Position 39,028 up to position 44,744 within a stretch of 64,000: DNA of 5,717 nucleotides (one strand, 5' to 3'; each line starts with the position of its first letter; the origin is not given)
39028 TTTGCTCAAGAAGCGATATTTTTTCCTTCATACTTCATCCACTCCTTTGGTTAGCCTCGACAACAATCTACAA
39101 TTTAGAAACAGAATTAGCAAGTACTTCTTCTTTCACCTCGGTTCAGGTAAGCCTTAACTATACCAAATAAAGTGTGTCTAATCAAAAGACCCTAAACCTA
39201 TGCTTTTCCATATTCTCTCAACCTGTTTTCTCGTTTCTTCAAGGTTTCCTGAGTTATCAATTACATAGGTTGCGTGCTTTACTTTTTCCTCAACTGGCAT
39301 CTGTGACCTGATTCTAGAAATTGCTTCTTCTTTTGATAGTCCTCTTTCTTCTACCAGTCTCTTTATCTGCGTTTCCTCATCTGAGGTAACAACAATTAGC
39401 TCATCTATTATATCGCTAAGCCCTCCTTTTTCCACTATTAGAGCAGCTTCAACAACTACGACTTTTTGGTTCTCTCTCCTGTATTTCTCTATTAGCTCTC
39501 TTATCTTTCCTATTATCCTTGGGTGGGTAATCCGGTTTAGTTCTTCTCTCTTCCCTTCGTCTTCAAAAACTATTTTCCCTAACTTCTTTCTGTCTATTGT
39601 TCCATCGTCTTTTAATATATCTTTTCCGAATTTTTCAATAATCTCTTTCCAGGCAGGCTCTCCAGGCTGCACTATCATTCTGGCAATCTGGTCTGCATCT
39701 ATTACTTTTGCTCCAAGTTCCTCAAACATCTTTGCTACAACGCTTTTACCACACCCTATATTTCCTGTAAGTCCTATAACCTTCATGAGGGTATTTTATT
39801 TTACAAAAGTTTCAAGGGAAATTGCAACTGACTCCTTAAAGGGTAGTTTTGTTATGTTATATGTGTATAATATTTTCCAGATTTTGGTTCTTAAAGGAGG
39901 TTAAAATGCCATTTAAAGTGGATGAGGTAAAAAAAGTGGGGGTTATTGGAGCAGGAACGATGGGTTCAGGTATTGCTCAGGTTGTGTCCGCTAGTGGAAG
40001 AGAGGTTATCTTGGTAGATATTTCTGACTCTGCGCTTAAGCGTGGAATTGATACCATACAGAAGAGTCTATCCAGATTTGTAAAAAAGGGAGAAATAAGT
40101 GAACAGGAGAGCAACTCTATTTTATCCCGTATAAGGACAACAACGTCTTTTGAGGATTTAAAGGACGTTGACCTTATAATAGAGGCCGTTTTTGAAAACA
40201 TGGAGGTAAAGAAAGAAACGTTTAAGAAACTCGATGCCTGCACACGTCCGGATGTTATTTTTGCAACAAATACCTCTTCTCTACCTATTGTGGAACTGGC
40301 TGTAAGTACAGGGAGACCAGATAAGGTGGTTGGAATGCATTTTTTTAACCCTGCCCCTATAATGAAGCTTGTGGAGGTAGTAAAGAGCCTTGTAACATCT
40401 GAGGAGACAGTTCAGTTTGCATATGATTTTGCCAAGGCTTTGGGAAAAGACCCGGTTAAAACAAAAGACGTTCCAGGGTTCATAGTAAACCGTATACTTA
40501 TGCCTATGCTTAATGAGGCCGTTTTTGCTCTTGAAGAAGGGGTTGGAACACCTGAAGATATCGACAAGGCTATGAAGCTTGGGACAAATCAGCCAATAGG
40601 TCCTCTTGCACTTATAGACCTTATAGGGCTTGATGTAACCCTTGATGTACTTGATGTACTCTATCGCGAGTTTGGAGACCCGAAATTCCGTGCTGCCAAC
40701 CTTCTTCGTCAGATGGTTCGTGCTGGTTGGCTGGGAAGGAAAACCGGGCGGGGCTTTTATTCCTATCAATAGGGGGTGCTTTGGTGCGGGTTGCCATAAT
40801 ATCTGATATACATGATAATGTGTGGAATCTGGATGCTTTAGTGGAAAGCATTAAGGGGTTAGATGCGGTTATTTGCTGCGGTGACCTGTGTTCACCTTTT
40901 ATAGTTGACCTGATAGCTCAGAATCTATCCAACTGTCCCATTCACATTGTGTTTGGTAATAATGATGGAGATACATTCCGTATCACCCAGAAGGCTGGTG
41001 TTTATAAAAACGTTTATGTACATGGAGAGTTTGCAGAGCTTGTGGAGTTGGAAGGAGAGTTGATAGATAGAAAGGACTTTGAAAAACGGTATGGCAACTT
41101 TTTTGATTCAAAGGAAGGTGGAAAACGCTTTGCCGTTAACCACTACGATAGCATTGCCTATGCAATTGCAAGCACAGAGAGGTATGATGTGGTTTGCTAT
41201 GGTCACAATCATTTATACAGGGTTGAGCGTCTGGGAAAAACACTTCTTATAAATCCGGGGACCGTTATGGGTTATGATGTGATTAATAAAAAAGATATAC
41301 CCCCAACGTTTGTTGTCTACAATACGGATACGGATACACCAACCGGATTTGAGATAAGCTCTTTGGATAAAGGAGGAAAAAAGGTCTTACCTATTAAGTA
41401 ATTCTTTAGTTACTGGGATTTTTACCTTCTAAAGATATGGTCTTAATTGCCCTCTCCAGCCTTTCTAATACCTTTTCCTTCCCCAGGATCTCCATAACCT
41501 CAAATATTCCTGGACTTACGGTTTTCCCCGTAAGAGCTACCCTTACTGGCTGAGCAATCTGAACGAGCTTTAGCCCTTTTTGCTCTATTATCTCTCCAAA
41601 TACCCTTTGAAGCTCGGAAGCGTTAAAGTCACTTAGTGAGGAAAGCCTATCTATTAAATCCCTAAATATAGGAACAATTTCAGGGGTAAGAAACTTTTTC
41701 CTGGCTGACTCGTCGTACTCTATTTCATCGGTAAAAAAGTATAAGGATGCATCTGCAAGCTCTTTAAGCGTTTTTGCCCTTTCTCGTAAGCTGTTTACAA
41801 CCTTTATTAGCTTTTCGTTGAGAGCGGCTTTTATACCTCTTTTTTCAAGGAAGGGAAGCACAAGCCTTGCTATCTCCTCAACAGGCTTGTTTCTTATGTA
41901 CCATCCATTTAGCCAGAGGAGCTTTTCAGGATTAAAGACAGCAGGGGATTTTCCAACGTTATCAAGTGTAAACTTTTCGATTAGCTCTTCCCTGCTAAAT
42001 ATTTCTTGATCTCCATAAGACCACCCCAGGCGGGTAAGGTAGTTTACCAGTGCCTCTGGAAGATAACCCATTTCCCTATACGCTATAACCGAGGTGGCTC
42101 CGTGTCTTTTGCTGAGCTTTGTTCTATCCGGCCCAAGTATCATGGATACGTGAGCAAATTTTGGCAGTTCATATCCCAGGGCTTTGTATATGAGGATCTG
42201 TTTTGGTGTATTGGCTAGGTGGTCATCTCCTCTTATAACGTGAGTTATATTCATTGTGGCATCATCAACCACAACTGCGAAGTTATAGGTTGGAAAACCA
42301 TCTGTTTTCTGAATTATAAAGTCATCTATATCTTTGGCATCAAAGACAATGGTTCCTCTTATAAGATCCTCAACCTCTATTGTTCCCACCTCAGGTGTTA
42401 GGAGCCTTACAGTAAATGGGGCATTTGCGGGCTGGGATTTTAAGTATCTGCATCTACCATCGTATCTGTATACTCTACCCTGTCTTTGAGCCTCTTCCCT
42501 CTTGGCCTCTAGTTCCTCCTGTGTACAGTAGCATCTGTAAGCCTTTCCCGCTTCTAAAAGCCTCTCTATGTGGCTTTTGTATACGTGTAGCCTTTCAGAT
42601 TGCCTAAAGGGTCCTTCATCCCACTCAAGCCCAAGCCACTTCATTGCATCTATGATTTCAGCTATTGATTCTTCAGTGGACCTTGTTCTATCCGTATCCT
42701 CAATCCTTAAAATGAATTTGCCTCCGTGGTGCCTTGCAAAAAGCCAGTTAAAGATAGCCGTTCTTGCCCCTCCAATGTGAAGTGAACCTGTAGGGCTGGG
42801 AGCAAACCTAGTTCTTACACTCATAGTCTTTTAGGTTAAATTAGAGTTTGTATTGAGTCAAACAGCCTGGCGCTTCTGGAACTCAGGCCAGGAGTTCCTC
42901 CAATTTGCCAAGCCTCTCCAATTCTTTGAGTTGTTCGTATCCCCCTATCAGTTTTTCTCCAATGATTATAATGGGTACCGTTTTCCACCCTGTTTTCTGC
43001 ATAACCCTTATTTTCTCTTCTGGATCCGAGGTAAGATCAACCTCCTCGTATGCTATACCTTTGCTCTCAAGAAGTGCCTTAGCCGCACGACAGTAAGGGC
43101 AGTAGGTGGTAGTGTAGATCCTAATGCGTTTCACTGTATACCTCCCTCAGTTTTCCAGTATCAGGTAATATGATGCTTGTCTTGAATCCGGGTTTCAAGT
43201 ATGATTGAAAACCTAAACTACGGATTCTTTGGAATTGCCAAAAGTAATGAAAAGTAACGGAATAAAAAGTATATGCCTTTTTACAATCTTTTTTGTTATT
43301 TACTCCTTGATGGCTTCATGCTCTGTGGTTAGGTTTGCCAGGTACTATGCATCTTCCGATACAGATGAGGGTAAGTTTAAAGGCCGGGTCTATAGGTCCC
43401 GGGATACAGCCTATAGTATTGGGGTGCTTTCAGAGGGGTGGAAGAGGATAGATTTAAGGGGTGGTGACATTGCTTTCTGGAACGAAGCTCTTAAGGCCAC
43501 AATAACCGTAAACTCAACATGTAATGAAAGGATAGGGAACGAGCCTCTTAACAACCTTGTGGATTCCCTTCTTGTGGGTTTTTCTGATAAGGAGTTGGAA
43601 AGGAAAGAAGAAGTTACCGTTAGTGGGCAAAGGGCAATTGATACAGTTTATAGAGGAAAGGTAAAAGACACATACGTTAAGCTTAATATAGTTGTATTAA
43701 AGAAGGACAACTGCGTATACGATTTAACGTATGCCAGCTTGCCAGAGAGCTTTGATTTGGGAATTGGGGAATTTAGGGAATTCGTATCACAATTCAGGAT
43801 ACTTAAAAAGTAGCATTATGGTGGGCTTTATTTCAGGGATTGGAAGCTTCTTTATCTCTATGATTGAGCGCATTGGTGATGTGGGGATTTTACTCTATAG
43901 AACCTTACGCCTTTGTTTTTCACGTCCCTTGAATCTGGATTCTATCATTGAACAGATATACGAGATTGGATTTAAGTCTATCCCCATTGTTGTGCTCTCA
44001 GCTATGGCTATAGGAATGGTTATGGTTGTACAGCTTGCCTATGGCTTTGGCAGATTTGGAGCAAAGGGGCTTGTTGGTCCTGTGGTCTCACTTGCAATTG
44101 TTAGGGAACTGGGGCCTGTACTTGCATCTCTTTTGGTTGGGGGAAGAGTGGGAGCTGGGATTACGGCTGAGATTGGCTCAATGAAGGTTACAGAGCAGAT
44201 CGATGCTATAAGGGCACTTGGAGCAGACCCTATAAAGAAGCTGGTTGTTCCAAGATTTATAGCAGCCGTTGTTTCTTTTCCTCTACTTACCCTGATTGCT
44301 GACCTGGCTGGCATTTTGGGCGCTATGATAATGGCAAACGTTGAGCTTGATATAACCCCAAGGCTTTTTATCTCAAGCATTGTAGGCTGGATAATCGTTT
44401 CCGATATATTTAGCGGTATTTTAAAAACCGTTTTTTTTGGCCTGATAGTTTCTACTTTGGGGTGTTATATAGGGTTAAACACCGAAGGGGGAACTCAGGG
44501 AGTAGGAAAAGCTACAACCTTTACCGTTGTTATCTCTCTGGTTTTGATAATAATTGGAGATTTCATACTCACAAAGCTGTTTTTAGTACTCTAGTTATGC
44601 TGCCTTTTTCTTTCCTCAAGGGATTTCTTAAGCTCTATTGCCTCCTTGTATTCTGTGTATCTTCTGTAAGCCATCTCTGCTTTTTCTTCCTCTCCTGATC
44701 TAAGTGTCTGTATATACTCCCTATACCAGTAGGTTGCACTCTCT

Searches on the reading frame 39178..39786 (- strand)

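Call 37: search_protein_families(library=pfam, proteins=[window:39178-39786:-], max_evalue=0.00001)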
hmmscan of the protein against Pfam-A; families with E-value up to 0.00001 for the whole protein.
window:39178-39786:- (202 aa): 1 family
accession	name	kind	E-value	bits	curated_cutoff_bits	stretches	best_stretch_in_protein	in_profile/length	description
PF01121.26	CoaE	-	3.2e-58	196.8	27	1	3-183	2-179/180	Dephospho-CoA kinase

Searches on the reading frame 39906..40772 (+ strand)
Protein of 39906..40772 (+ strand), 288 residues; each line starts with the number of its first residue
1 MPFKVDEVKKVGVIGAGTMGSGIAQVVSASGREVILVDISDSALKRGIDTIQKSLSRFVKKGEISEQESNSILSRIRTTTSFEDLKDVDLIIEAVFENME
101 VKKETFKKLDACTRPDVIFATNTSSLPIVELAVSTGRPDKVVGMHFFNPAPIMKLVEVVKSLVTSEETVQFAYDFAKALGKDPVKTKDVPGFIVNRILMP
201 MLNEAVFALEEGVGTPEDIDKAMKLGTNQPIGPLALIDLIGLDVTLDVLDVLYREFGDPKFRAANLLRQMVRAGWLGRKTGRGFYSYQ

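Call 3: search_protein_families(library=pfam, proteins=[window:39906-40772:+])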
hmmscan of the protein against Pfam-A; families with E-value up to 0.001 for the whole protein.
window:39906-40772:+ (288 aa): 6 families
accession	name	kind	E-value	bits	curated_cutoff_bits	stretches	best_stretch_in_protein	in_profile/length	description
PF02737.24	3HCDH_N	-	1e-68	231.2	22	1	10-188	1-179/180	3-hydroxyacyl-CoA dehydrogenase, NAD binding domain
PF00725.27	3HCDH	-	1e-35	122.5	22.1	1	191-287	1-97/97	3-hydroxyacyl-CoA dehydrogenase, C-terminal domain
PF03721.20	UDPG_MGDP_dh_N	-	8.2e-05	22.7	27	1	10-95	2-84/187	UDP-glucose/GDP-mannose dehydrogenase family, NAD binding domain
PF03446.21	NAD_binding_2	-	0.00016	22.2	21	1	10-51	1-42/161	NAD binding domain of 6-phosphogluconate dehydrogenase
PF03807.23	F420_oxidored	-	0.00027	21.9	21.6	0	10-37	1-29/94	NADP oxidoreductase coenzyme F420-dependent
PF02826.25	2-Hacid_dh_C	-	0.00095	19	25.1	0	9-45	37-73/178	D-isomer specific 2-hydroxyacid dehydrogenase, NAD binding domain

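Call 60: search_protein_families(library=ncbifam, proteins=[window:39906-40772:+], max_evalue=1e-20)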
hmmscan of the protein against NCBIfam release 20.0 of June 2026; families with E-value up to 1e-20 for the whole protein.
window:39906-40772:+ (288 aa): 19 families
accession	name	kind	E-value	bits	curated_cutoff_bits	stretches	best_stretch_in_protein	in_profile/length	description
NF004474.0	PRK05808.1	subfamily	1.6e-128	427.9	408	1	7-288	2-283/283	3-hydroxybutyryl-CoA dehydrogenase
NF005715.0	PRK07530.1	equivalog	4.7e-106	354.4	420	1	7-288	3-284/292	3-hydroxybutyryl-CoA dehydrogenase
NF005875.0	PRK07819.1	subfamily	6.6e-103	344.1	319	1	6-287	3-286/287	3-hydroxybutyryl-CoA dehydrogenase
NF006124.0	PRK08268.1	subfamily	5.3e-101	339.1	508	1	6-288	5-288/507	3-hydroxyacyl-CoA dehydrogenase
NF006722.0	PRK09260.1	equivalog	1.4e-90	303.4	429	1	8-288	2-282/289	3-hydroxyacyl-CoA dehydrogenase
TIGR02279.1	PaaC-3OHAcCoADH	equivalog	1.3e-86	291.4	669.4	1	7-288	4-286/503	3-hydroxyacyl-CoA dehydrogenase PaaH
NF004699.0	PRK06035.1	equivalog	1.9e-86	289.8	500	1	7-280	2-278/294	3-hydroxyacyl-CoA dehydrogenase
NF008363.0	PRK11154.1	equivalog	2.7e-77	260.5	869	1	6-288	307-587/708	fatty acid oxidation complex subunit alpha FadJ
NF008727.0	PRK11730.1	equivalog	2.4e-74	251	870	1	5-288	310-593/717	fatty acid oxidation complex subunit alpha FadB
TIGR02441.1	fa_ox_alpha_mit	equivalog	6.7e-74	249.3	964.65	1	7-288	334-614/737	fatty acid oxidation complex subunit alpha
NF006143.0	PRK08293.1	equivalog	1.3e-66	224.9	312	1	7-288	3-288/291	3-hydroxyacyl-CoA dehydrogenase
TIGR02440.1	FadJ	equivalog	8.9e-66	222.6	968.45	1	7-287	303-581/699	fatty acid oxidation complex subunit alpha FadJ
TIGR02437.1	FadB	equivalog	2e-61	208.2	933.55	1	5-288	310-593/714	fatty acid oxidation complex subunit alpha FadB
NF042925.1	FHMPC_DH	equivalog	1.3e-56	192.2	500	1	10-287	2-280/304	5-formyl-3-hydroxy-2-methylpyridine 4-carboxylate 5-dehydrogenase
NF006125.0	PRK08269.1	equivalog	3.9e-55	187.2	427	1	6-288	3-297/334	3-hydroxybutyryl-CoA dehydrogenase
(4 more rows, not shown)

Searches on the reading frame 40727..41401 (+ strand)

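Call 37: search_protein_families(library=pfam, proteins=[window:40727-41401:+], max_evalue=0.00001)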
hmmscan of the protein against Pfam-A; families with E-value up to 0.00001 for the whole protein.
window:40727-41401:+ (224 aa): 2 families
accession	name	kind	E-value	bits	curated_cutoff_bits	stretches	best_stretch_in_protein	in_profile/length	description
PF12850.12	Metallophos_2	-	2.3e-28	99.6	27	1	21-202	2-153/154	Calcineurin-like phosphoesterase superfamily domain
PF00149.33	Metallophos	-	1.3e-10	42.4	21.5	1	21-163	2-190/191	Calcineurin-like phosphoesterase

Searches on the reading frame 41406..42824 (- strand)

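Call 37: search_protein_families(library=pfam, proteins=[window:41406-42824:-], max_evalue=0.00001)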
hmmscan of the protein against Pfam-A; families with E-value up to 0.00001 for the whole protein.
window:41406-42824:- (472 aa): 2 families
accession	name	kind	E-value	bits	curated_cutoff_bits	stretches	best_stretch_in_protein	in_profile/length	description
PF00749.27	tRNA-synt_1c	-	2e-111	372.4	23.4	1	3-304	2-314/314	tRNA synthetases class I (E and Q), catalytic domain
PF19269.4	Anticodon_2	-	7.8e-40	137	23.6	1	318-460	2-141/141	Anticodon binding domain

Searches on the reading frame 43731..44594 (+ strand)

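Call 37: search_protein_families(library=pfam, proteins=[window:43731-44594:+], max_evalue=0.00001)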
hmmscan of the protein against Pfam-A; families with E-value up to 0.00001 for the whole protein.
window:43731-44594:+ (287 aa): 1 family
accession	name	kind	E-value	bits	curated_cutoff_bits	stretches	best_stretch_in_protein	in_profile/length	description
PF02405.21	MlaE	-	7.2e-74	248.4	22.5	1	72-282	1-211/212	Permease MlaE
